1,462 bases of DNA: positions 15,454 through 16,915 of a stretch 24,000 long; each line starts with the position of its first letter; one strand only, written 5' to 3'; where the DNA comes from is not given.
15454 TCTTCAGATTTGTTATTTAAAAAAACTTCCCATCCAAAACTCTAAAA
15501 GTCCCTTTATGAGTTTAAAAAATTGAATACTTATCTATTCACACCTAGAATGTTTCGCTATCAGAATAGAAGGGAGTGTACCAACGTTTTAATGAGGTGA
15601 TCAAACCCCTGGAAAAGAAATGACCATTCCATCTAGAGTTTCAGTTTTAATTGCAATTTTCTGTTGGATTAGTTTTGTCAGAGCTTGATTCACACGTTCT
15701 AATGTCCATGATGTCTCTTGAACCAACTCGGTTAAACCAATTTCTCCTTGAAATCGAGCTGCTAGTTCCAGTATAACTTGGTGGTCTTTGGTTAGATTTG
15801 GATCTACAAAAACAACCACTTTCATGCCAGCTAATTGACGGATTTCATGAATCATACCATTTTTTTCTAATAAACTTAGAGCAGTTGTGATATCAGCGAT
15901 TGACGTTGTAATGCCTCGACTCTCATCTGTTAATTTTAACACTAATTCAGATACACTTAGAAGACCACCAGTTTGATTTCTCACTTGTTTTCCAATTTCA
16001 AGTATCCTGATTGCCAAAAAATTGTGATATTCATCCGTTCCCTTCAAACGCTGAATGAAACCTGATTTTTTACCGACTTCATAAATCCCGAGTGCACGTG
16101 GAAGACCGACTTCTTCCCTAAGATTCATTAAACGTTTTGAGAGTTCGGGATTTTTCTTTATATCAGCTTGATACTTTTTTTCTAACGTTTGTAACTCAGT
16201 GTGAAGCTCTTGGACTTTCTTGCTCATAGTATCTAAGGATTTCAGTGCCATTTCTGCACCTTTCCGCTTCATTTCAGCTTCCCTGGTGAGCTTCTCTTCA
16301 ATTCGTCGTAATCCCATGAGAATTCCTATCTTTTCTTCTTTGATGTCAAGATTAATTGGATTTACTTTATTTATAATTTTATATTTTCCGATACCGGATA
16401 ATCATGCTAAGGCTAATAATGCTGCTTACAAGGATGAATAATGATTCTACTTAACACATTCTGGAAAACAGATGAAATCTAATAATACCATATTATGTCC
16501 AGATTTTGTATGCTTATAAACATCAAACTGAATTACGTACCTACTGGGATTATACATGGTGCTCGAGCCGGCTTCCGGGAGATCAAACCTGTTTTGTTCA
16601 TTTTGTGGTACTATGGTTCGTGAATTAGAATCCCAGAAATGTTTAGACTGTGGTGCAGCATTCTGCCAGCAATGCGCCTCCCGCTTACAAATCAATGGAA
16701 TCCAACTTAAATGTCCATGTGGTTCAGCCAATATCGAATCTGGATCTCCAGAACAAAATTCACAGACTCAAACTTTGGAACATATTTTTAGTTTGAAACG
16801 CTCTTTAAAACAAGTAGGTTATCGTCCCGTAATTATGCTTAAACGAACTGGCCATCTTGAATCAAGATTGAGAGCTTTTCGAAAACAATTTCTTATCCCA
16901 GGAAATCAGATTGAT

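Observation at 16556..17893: Unassigned Zn-finger / PH-GRAM(GLUE)-like / steadiness-box-like protein inside the ESCRT cluster: candidate missing adaptor subunit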

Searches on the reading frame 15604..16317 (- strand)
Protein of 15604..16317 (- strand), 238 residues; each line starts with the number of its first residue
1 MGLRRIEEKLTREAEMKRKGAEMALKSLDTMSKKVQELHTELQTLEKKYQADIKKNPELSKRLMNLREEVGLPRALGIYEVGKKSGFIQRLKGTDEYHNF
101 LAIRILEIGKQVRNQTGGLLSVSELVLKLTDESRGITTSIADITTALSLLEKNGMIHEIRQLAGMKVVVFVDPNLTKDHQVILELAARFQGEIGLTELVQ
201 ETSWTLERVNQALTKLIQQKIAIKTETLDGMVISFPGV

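Call 3: search_protein_families(library=pfam, proteins=[window:15604-16317:-], max_evalue=1)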
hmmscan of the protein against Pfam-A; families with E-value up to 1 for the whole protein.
window:15604-16317:- (238 aa): 13 families
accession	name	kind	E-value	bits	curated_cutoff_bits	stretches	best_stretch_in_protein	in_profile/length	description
PF04157.22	EAP30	-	6.5e-17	62.4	26.8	1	2-220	2-213/219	EAP30/Vps36 family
PF06156.18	YabA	-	0.0043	18.1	30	1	25-70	7-52/103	Initiation control protein YabA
PF25078.1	DUF7801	-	0.028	15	33.2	1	12-70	48-104/155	Domain of unknown function (DUF7801)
PF22728.1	NCH1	-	0.043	14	27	1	31-69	129-167/173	NACHT C-terminal Helical domain 1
PF09602.15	PhaP_Bmeg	-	0.057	13.8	28.3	1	8-82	19-94/168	Polyhydroxyalkanoic acid inclusion protein (PhaP_Bmeg)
PF02096.25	60KD_IMP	-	0.091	13.2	35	1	25-72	21-64/163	60Kd inner membrane protein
PF22163.1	SipA_2nd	-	0.11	13.1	27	0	180-213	98-131/136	Salmonella Invasion protein A, C-terminal actin binding domain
PF24034.1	DUF7343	-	0.11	12.9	27.6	0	176-218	2-44/62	Domain of unknown function (DUF7343)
PF05549.16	Allexi_40kDa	-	0.19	11.7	26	1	12-67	104-158/271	Allexivirus 40kDa protein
PF11221.13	Med21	-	0.44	11.3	37.3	1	32-70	104-142/144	Subunit 21 of Mediator complex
PF20833.2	RNase_E_G_Thio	-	0.54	10.9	26.8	0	149-182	50-83/86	RNase E/G, Thioredoxin-like domain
PF16454.10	PI3K_P85_iSH2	-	0.58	10.2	31.5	1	6-70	70-132/161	Phosphatidylinositol 3-kinase regulatory subunit P85 inter-SH2 domain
PF07926.17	TPR_MLP1_2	-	0.64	10.5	36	1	9-70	5-66/129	TPR/MLP1/MLP2-like protein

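Call 81: search_protein_families(library=ncbifam, proteins=[window:15604-16317:-], max_evalue=1)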
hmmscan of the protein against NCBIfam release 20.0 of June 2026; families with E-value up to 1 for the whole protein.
window:15604-16317:- (238 aa): 7 families
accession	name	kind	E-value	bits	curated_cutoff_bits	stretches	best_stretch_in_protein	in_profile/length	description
NF043073.1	MMSYN1_0195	equivalog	0.038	12.1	1250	1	5-70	355-418/1021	spermidine/putrescine ABC transporter permease/substrate-binding protein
NF050133.1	TransRegFabT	equivalog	0.043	14.1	200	1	134-194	51-108/138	fatty acid biosynthesis transcriptional regulator FabT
NF047534.1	lipo_BTA121_dup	subfamily_domain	0.12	12.6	45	1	14-55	61-101/134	BTA121 domain-containing protein surface lipoprotein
NF006266.0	PRK08415.1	equivalog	0.13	11.6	441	1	17-70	28-81/274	enoyl-ACP reductase FabI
TIGR03592.1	yidC_oxa1_cterm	subfamily_domain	0.18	11.9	84.3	1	31-72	27-65/191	membrane protein insertase YidC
NF002803.0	PRK02944.1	equivalog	0.23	10.8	377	0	31-73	84-127/255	YidC family membrane integrase SpoIIIJ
NF052682.1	morpho_FcmC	equivalog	0.29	11.4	90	0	27-70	61-105/159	filament morphology membrane protein FcmC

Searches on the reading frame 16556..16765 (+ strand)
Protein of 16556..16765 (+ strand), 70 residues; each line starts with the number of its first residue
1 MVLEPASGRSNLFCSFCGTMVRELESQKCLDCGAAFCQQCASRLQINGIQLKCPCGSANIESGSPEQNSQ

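Call 60: predict_structure(alignment_id=A5)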
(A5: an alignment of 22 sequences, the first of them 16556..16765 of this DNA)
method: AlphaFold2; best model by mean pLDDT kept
length: 70 residues; sequences in the alignment: 22
mean_pLDDT: 70.6   pTM: 0.54
mean pLDDT of the five models: 70.6, 69.5, 69.3, 68.2, 67.2
residues with pLDDT >= 90: 0; 70-90: 41; 50-70: 14; < 50: 15
segments of 3 or more residues with pLDDT < 50: 1-8, 64-70
pLDDT, mean of each block of 10 residues (from residue 1): 45 83 77 86 71 82 50
secondary structure, 60 per line:
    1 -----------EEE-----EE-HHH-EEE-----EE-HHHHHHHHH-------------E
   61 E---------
elements in order: E12-14 E27-29 H38-46

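Call 64: fold_search(model_id=the predicted structure, library=pdb)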
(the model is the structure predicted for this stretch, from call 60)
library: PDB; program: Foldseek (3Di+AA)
matches with E <= 10: 932; with E <= 0.001: 0
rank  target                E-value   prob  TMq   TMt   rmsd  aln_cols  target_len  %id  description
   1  7nd1_MODEL_1_A        7.6e-03  0.99  0.45  0.35   5.8        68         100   24  First-in-class small molecule inhibitors of Polycomb Repressive Complex 1 (PRC1) RING domain (released 2021-06-16)
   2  3rpg_C                8.1e-03  1.00  0.50  0.38   5.1        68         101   24  Bmi1/Ring1b-UbcH5c complex structure (released 2011-08-17)
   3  2ckl_B                8.7e-03  0.99  0.49  0.39   6.0        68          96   24  Ring1b-Bmi1 E3 catalytic domain structure (released 2006-05-11)
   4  5vo0_A                1.4e-02  0.99  0.45  0.33   3.9        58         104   22  Structure of a TRAF6-Ubc13~Ub complex (released 2017-12-06)
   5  2h0d_B                1.5e-02  0.99  0.48  0.37   5.7        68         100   25  Structure of a Bmi-1-Ring1B Polycomb group ubiquitin ligase complex (released 2006-05-23)
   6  7l3l_B                1.5e-02  0.99  0.47  0.34   6.4        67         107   21  Structure of TRAF5 and TRAF6 RING Hetero dimer (released 2021-02-17)
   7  8grm_N                1.7e-02  0.98  0.48  0.36   5.5        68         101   22  Cryo-EM structure of PRC1 bound to H2AK119-UbcH5b-Ub nucleosome (released 2023-04-12)
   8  1yc2_E                2.0e-02  1.00  0.51  0.15   1.6        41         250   22  Sir2Af2-NAD-ADPribose-nicotinamide (released 2005-03-29)
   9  1ma3_A                2.0e-02  1.00  0.51  0.16   1.6        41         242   22  Structure of a Sir2 enzyme bound to an acetylated p53 peptide (released 2002-10-16)
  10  6wi8_A                2.2e-02  0.97  0.48  0.21   5.4        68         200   22  Inhibitor compound-induced confrontational change in Ring1b-Bmi1 domain structure (released 2021-04-14)
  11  5fey_A                2.6e-02  0.96  0.47  0.43   5.2        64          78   28  TRIM32 RING (released 2016-05-18)
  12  7nd1_MODEL_1_H        2.8e-02  0.96  0.46  0.36   5.2        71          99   21  First-in-class small molecule inhibitors of Polycomb Repressive Complex 1 (PRC1) RING domain (released 2021-06-16)
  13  4s3o_E                3.0e-02  0.97  0.49  0.37   5.9        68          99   22  PCGF5-RING1B-UbcH5c complex (released 2015-07-15)
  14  7l3l_D                3.0e-02  0.96  0.47  0.36   4.3        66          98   23  Structure of TRAF5 and TRAF6 RING Hetero dimer (released 2021-02-17)
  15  5fey_B                3.0e-02  0.94  0.50  0.46   5.5        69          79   28  TRIM32 RING (released 2016-05-18)
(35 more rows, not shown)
